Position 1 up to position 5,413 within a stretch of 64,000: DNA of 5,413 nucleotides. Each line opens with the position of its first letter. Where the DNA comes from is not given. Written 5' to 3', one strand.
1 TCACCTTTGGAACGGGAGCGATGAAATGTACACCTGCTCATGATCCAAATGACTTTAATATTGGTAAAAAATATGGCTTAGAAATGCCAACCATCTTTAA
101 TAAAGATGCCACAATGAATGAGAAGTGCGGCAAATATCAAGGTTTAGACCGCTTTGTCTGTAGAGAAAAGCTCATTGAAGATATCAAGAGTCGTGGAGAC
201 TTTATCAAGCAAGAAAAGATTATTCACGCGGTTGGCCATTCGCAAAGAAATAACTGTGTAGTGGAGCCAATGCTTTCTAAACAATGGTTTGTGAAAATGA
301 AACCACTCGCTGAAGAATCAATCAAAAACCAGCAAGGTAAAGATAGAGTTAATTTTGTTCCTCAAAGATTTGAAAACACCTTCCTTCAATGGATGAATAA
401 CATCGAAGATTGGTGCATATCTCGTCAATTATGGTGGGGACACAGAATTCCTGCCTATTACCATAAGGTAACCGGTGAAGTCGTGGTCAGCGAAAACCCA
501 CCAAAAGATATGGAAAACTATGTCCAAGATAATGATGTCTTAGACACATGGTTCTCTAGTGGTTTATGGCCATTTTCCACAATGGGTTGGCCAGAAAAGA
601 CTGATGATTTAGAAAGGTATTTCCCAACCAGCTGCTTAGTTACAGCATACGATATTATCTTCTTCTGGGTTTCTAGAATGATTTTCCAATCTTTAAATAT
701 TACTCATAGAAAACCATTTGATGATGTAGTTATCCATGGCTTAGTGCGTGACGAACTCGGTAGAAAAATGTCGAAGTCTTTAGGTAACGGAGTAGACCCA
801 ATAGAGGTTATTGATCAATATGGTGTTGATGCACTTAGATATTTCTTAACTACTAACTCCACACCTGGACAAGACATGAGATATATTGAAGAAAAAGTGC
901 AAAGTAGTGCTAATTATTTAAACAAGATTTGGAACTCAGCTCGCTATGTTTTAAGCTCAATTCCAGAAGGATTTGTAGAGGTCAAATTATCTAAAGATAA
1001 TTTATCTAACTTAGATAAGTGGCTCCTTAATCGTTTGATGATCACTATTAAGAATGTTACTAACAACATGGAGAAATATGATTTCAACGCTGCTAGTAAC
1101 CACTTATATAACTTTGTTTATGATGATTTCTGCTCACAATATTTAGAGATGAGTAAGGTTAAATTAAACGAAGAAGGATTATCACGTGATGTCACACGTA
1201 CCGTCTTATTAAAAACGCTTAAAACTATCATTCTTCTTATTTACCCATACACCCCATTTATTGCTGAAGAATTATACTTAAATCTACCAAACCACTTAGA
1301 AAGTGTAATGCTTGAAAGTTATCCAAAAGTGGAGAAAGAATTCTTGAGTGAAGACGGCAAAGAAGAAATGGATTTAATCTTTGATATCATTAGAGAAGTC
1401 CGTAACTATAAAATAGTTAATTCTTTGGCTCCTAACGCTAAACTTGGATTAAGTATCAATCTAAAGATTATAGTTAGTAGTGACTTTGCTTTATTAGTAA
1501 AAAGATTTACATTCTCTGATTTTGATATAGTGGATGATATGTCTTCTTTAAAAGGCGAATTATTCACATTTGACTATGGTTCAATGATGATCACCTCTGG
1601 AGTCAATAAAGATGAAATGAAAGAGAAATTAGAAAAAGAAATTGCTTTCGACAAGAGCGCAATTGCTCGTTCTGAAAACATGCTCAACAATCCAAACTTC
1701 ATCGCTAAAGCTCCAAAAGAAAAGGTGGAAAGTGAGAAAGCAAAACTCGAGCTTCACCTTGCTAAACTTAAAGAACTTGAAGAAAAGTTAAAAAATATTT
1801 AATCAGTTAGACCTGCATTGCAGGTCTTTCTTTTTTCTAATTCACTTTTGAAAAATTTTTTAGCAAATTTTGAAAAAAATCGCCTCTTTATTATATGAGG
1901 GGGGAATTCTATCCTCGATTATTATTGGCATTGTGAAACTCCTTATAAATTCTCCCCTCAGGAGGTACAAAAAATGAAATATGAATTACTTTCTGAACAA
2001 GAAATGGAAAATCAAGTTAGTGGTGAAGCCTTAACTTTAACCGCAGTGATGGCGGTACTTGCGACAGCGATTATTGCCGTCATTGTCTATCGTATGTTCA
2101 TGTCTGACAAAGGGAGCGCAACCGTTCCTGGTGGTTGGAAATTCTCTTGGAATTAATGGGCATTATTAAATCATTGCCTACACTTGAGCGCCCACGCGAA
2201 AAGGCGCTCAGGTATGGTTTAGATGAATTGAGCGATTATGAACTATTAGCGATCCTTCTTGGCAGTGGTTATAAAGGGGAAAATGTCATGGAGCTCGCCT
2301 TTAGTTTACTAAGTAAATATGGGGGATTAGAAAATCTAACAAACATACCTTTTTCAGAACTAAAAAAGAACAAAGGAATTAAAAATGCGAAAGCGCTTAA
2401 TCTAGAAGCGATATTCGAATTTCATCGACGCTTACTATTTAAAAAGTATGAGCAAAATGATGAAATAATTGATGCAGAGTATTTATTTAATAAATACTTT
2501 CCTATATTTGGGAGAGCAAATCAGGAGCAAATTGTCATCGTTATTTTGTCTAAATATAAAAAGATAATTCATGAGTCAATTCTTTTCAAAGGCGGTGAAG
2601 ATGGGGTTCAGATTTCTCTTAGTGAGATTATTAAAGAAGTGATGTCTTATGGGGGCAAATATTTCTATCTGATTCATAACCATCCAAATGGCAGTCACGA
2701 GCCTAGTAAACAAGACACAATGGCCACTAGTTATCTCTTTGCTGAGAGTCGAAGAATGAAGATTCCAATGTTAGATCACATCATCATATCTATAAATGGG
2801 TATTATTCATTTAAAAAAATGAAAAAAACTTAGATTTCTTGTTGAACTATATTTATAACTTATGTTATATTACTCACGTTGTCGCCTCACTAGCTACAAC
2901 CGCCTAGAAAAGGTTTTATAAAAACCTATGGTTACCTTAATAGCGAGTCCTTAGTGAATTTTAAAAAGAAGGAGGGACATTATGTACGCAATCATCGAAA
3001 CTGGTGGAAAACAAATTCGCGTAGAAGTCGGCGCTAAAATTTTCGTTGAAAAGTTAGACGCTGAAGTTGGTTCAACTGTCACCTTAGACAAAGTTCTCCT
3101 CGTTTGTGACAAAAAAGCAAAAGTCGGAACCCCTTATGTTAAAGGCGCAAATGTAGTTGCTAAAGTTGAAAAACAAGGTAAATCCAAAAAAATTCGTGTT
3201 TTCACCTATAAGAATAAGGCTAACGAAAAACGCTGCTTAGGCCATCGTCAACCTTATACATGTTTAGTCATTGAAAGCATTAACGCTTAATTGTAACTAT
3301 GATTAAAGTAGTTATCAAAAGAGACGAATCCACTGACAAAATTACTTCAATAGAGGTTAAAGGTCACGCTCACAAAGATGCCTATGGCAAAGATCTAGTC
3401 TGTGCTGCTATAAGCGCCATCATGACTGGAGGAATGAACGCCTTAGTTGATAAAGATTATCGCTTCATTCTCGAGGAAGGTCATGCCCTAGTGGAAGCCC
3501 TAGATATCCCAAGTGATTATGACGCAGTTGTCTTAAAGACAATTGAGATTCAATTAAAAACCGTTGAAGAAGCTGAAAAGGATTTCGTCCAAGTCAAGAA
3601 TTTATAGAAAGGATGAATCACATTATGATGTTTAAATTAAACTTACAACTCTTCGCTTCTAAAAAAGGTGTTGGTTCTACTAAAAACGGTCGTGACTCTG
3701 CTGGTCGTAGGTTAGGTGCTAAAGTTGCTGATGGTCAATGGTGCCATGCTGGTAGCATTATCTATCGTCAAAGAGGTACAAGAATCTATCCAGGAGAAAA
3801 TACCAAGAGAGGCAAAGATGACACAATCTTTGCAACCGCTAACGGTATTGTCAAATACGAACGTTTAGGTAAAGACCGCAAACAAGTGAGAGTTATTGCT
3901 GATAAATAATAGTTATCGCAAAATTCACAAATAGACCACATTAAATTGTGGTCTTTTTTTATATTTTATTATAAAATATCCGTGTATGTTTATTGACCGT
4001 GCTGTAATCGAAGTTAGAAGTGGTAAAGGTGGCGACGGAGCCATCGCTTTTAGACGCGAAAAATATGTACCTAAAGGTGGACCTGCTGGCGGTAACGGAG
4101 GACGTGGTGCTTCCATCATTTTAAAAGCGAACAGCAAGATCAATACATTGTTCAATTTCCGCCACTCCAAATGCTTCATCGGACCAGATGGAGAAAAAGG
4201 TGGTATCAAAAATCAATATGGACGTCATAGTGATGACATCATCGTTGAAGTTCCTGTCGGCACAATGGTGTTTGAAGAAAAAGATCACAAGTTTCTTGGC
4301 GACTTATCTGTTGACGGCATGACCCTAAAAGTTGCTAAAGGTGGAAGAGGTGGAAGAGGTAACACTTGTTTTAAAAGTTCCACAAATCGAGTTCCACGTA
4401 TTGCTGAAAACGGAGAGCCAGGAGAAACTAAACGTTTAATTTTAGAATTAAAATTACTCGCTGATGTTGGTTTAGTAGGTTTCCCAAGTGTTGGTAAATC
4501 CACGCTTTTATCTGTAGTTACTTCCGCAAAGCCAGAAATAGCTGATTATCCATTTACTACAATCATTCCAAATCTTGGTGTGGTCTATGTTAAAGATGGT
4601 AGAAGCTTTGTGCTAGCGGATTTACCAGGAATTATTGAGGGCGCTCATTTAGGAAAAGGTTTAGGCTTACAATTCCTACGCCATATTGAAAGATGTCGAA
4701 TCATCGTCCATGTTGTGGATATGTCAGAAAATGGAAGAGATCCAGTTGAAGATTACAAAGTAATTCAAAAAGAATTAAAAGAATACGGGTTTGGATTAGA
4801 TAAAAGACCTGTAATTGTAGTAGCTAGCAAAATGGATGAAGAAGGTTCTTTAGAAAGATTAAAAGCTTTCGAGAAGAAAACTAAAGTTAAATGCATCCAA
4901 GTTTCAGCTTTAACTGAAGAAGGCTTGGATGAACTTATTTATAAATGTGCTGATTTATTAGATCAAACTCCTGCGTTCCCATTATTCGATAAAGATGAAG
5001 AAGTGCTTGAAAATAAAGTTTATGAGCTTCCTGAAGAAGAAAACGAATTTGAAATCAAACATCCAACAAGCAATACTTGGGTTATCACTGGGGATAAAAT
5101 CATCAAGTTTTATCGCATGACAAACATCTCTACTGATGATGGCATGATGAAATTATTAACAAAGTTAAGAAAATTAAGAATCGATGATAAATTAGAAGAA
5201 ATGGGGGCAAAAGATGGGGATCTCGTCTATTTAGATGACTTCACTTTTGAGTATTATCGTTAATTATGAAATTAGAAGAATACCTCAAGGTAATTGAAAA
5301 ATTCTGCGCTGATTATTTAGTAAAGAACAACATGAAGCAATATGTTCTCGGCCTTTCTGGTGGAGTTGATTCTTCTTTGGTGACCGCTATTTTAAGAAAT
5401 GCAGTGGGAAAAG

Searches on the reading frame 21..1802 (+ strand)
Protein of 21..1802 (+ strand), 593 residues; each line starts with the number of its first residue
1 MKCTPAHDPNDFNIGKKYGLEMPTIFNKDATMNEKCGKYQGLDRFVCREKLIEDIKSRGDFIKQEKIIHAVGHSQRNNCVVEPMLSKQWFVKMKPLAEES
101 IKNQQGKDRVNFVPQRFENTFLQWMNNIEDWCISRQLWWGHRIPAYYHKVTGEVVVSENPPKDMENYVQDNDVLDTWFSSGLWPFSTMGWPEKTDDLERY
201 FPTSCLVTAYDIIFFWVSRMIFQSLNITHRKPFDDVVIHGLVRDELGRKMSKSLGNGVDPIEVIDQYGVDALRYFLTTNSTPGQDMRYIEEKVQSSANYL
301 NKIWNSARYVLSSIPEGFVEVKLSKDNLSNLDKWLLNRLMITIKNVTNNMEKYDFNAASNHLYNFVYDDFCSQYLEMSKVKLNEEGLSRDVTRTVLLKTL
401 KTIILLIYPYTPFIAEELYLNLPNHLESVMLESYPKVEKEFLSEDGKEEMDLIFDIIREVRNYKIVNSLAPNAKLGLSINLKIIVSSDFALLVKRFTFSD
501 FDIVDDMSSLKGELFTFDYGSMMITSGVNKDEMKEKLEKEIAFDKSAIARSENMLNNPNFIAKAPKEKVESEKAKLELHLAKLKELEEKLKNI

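Call 9: search_protein_families(library=pfam, proteins=[window:21-1802:+], max_evalue=0.1)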
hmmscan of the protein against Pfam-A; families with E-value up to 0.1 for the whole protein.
window:21-1802:+ (593 aa): 5 families
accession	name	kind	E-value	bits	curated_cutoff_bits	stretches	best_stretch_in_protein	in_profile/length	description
PF00133.28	tRNA-synt_1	-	5e-76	256.5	22.7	2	163-287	288-412/414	tRNA synthetases class I (I, L, M and V)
PF08264.19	Anticodon_1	-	9.1e-37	126.6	25.1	1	332-475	1-144/148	Anticodon-binding domain of tRNA ligase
PF09334.17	tRNA-synt_1g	-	3.3e-16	59.5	20.1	2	232-299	311-377/391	tRNA synthetases class I (M)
PF10458.14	Val_tRNA-synt_C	-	5.2e-10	39.9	25.9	1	531-593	3-65/66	Valyl tRNA synthetase tRNA binding arm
PF01406.26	tRNA-synt_1e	-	0.0015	18.4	27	1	247-295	251-298/301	tRNA synthetases class I (C) catalytic domain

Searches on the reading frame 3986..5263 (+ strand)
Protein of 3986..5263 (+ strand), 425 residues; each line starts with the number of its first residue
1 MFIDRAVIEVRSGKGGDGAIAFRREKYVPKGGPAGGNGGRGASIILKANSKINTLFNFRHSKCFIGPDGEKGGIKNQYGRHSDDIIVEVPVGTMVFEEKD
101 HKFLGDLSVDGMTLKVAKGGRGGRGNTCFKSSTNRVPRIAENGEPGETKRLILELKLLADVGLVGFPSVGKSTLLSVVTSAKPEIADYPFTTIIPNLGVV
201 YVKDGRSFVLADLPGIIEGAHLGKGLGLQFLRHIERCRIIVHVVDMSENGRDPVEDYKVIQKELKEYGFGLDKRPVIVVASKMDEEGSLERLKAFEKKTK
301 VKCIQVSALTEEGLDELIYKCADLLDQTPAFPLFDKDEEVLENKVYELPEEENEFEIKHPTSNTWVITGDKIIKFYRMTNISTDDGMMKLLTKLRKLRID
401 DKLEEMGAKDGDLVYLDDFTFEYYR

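Call 36: search_protein_families(library=pfam, proteins=[window:3986-5263:+], max_evalue=1e-8)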
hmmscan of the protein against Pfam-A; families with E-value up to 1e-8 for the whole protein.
window:3986-5263:+ (425 aa): 4 families
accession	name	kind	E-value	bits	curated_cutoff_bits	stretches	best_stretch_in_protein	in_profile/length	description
PF01018.28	GTP1_OBG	-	6.1e-56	188.8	27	1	3-157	1-155/155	GTP1/OBG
PF01926.29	MMR_HSR1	-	1.9e-25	89.6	21.9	1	160-282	1-113/113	50S ribosome-binding GTPase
PF09269.16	DUF1967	-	1e-19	70.8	27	1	355-423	1-70/70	Domain of unknown function (DUF1967)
PF02421.24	FeoB_N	-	2.3e-11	43.9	27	1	161-318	3-153/156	Ferrous iron transport protein B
